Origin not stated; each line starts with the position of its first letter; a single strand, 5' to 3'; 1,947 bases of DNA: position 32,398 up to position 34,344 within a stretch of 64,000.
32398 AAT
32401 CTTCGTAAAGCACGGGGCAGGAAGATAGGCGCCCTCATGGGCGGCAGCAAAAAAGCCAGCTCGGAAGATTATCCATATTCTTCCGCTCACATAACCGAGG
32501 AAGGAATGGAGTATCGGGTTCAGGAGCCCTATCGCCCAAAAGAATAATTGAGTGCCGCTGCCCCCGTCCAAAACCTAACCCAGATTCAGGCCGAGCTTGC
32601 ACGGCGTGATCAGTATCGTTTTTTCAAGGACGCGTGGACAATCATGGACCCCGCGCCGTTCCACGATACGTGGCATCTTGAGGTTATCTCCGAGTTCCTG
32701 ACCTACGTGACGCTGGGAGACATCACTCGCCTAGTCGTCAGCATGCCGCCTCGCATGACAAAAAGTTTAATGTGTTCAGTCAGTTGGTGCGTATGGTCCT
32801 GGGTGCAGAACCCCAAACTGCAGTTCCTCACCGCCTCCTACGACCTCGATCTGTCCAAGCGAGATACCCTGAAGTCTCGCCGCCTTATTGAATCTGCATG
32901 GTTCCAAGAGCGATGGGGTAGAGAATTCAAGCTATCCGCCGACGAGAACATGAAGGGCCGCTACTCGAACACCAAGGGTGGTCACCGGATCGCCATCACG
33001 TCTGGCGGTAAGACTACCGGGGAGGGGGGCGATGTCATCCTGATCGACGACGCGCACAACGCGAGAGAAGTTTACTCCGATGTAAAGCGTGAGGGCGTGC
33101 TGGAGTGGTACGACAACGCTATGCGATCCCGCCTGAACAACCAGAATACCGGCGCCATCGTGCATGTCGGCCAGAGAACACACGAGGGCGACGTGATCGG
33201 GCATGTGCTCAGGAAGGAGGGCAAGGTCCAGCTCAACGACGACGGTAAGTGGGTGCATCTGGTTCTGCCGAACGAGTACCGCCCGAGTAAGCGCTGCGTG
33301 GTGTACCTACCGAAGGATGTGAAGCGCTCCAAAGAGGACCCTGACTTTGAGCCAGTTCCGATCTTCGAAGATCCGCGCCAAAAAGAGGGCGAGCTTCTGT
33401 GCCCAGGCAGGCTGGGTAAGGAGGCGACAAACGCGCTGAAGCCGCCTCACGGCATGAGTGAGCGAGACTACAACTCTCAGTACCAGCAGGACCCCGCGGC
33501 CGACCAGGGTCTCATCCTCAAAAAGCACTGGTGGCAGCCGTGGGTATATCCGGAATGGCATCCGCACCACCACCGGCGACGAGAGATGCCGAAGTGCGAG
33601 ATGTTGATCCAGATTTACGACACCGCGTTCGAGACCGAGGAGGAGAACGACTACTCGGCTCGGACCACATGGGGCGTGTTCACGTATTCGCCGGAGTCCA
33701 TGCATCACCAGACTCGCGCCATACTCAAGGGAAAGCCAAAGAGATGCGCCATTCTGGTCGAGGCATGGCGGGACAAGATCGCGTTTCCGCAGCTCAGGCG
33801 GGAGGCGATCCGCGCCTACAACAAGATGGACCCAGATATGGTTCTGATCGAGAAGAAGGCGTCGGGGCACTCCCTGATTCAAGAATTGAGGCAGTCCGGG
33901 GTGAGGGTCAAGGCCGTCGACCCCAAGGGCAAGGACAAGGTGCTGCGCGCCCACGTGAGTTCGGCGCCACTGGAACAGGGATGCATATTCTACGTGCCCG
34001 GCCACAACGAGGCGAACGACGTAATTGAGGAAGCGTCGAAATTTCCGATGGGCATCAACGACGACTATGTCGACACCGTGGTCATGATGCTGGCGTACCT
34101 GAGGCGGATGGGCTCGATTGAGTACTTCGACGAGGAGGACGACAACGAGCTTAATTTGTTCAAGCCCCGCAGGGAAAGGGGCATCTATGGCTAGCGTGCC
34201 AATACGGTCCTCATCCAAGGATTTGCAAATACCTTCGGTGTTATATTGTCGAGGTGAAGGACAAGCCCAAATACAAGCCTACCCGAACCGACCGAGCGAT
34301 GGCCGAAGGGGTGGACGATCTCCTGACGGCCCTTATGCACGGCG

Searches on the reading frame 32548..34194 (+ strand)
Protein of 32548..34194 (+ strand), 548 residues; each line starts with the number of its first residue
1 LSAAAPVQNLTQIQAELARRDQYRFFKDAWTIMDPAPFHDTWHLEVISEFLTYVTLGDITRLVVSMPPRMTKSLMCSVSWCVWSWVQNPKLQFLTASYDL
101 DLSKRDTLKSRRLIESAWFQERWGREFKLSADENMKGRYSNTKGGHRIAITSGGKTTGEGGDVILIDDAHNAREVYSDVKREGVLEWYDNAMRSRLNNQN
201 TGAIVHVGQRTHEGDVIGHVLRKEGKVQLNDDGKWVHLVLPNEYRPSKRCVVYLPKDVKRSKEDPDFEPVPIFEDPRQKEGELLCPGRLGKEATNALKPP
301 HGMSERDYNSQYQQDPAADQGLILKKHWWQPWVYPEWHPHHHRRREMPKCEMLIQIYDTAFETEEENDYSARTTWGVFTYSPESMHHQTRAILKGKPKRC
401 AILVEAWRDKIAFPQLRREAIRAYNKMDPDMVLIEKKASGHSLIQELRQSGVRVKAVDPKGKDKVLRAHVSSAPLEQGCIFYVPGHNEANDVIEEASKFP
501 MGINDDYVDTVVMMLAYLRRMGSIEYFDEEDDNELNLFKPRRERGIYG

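Call 9: search_protein_families(library=pfam, proteins=[window:32548-34194:+], max_evalue=0.01)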
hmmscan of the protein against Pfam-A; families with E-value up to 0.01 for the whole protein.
window:32548-34194:+ (548 aa): 1 family
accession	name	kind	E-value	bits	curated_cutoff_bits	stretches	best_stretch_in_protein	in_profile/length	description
PF17289.8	Terminase_6C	-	5.6e-05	23.6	22.6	1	399-516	25-153/155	Terminase RNaseH-like domain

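Call 10: search_protein_families(library=phrogs, proteins=[window:32548-34194:+], max_evalue=0.001)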
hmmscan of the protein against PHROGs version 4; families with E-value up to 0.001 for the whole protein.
window:32548-34194:+ (548 aa): 6 families
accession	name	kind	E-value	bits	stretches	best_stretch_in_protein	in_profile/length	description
phrog_38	-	head and packaging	1.9e-73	249.4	1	12-530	266-715/760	terminase large subunit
phrog_4758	-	head and packaging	3.1e-39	135.8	1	13-225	11-222/243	terminase large subunit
phrog_5573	-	head and packaging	1.7e-23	84.3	2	395-515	106-231/250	terminase large subunit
phrog_979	-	head and packaging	8.1e-09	35.7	1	415-541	484-622/642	terminase large subunit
phrog_30251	-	head and packaging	3.7e-07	29.7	1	14-223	13-224/799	terminase large subunit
phrog_12171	-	head and packaging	0.00046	21.3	1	437-513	18-90/110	terminase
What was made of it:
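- On pac/cos site or terminal repeat: TerL is at 32548-34194 (calls 9, 10).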

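Call 11: search_dna_similar(query=window:32548-34194:+, collection=phages, mode=protein, max_rows=15)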
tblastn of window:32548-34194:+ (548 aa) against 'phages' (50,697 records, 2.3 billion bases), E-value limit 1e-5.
Records with a match: 2168; places in all: 2172; records where one place covers at least 80% of the query: 1135.
Best place of each record, by identity: <60% 2168.
By first word of the organism name: Klebsiella 439; Mycobacterium 418; Escherichia 337; Gordonia 160; Vibrio 82; Microbacterium 74; Acinetobacter 51; Bacteriophage 43; Helicobacter 39; Shigella 33; and 85 more.
By host as written in the record: Mycobacterium smegmatis mc2 155 305; - 206; Klebsiella pneumoniae 192; Gordonia terrae 3612 132; Escherichia coli 95; Mycobacterium smegmatis mc#155 66; Escherichia coli DSM 12242 43; Escherichia coli K-12 MG1655 35; and 450 more.
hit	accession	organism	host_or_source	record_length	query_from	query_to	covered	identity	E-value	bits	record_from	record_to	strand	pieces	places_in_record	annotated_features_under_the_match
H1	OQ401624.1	Roseobacter phage CRP-902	Roseobacter sp. FZCC0083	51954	7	548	99%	41.5%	9e-118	389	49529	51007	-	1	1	terminase large subunit | terminase small subunit | head to tail connecting protein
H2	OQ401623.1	Roseobacter phage CRP-901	Roseobacter sp. FZCC0083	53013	7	548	99%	41.3%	2e-117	388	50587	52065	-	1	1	terminase large subunit | terminase small subunit | head to tail connecting protein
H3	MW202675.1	Caudoviricetes sp.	Manatee Spring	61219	3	522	95%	33.7%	1e-78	275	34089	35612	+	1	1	terminase large subunit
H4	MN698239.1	Pelagibacter phage HTVC023P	Candidatus Pelagibacter sp. HTCC1062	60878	25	534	93%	32.2%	2e-66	240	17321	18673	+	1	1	terminase large subunit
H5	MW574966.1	phage 023Pt_psg01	unknown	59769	7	547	99%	29.5%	3e-59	218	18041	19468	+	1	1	terminase large subunit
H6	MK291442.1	Paracoccus phage vB_PkoS_Pkon1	Paracoccus kondratievae NCIMB 13773T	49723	13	509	91%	31.9%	3e-56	210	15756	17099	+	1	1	terminase large subunit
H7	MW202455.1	Caudoviricetes sp.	Manatee Spring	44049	9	515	93%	31.1%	2e-52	199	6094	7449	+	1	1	large terminase | terminase small subunit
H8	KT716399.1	Pseudomonas phage POR1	Pseudomonas oryzihabitans J81P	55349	10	512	92%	31.3%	4e-49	189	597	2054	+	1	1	putative large terminase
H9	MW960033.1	Rhizobium phage RHph_X3_2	Sinorhizobium americanum X3_2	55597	1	518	95%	29.7%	7e-47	182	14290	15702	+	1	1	terminase large subunit protein | terminase small subunit protein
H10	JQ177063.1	Aeromonas phage vB_AsaM-56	Aeromonas salmonicida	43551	10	518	93%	29.3%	8e-46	179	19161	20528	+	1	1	putative TerL large-subunit terminase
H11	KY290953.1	Aeromonas phage 51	Aeromonas salmonicida HER1108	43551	10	518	93%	29.3%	8e-46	179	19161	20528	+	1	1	terminase large subunit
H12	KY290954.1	Aeromonas phage 56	Aeromonas salmonicida HER1084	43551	10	518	93%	29.3%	8e-46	179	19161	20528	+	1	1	terminase large subunit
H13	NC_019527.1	Aeromonas phage vB_AsaM-56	Aeromonas salmonicida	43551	10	518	93%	29.3%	8e-46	179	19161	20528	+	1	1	terminase large subunit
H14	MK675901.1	Shewanella phage S0112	Shewanella indica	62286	6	511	92%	29.4%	5e-50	191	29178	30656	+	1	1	terminase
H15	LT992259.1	Yersinia phage fEV-1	-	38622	7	518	93%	29.0%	1e-41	166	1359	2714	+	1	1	g04: Phage terminase, large subunit | g03: Phage terminase, small subunit | g03: ribosome_binding_site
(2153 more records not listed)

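Call 18: find_related_loci(query=window:32548-34194:+, collection=viral_contigs, flank=10000)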
Query window:32548-34194:+ (548 aa) in viral_contigs; peptide patterns used: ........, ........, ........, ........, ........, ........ (x = any residue, [..] = any of these).
3 stretches matched a pattern; 2 encode a relative of the query (tblastn E <= 1e-3); 1 distinct loci.
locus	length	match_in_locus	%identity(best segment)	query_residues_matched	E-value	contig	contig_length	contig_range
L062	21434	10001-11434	96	70-548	0e+0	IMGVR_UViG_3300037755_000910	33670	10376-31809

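Call 91: search_dna_similar(query=window:32548-34194:+, collection=phages, mode=protein, max_rows=45, rows=spread)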
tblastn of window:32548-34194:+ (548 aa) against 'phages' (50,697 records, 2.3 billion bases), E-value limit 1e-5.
Records with a match: 2168; places in all: 2172; records where one place covers at least 80% of the query: 1135.
Best place of each record, by identity: <60% 2168.
By first word of the organism name: Klebsiella 439; Mycobacterium 418; Escherichia 337; Gordonia 160; Vibrio 82; Microbacterium 74; Acinetobacter 51; Bacteriophage 43; Helicobacter 39; Shigella 33; and 85 more.
By host as written in the record: Mycobacterium smegmatis mc2 155 305; - 206; Klebsiella pneumoniae 192; Gordonia terrae 3612 132; Escherichia coli 95; Mycobacterium smegmatis mc#155 66; Escherichia coli DSM 12242 43; Escherichia coli K-12 MG1655 35; and 450 more.
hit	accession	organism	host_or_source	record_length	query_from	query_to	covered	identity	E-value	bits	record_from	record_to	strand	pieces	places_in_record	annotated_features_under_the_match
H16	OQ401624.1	Roseobacter phage CRP-902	Roseobacter sp. FZCC0083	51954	7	548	99%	41.5%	9e-118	389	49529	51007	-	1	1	terminase large subunit | terminase small subunit | head to tail connecting protein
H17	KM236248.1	Bacillus phage Pookie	Bacillus megaterium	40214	1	515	94%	25.4%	1e-19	99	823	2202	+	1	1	terminase large subunit | terminase small subunit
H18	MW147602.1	Yersinia phage PYps16T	Yersinia pseudotuberculosis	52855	37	516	88%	26.3%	1e-29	130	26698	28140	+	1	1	terminase large subunit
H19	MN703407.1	Microbacterium phage Leaf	Microbacterium paraoxydans NWU1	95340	39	522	88%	25.7%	8e-29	127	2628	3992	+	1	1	5: terminase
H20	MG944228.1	Xanthomonas phage XPP2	Xanthomonas oryzae pv. oryzae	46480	17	531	94%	23.8%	3e-6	56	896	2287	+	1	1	terminase large subunit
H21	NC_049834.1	Klebsiella phage vB_KpnS_IMGroot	Klebsiella pneumoniae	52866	17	522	92%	24.1%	3e-16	89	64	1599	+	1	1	terminase large subunit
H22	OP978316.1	Klebsiella phage vB_KpS_KW1.2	Klebsiella pneumoniae 52145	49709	17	522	92%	24.1%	2e-16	89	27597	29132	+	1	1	terminase large subunit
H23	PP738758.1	Klebsiella phage vB_KpnS_Tin1_ER1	Klebsiella quasipneumoniae K6 (ATCC ...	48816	17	522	92%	23.9%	3e-16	89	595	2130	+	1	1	terminase large subunit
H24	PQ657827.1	Klebsiella phage Roth85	Klebsiella sp. 46704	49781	17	522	92%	23.9%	3e-16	89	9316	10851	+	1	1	terminase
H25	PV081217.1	Klebsiella phage Kpn02SCE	Klebsiella pneumoniae NCTC-13439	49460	17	522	92%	23.9%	3e-16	89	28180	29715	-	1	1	terminase large subunit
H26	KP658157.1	Klebsiella phage 1513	Klebsiella pneumoniae KP 1513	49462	17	522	92%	23.9%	8e-16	87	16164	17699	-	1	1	terminase large subunit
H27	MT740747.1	Ralstonia phage Simangalove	Ralstonia pseudosolanacearum I-31 ...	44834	45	518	86%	25.3%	1e-10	71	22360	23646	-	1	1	terminase large subunit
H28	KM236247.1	Bacillus phage Pascal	Bacillus megaterium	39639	62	515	83%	25.9%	5e-19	97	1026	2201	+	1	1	terminase large subunit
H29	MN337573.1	Shigella phage Sfin-4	-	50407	30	512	88%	24.1%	3e-20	101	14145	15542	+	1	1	terminase large subunit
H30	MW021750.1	Citrobacter phage vB_CfrD_Supreme284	Citrobacter freundii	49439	8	487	88%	24.2%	4e-14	82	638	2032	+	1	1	putative TerL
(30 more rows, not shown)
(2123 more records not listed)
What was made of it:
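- The more remote, characterised TerL relatives are T1-like phages and mycobacteriophages (calls 11, 91).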
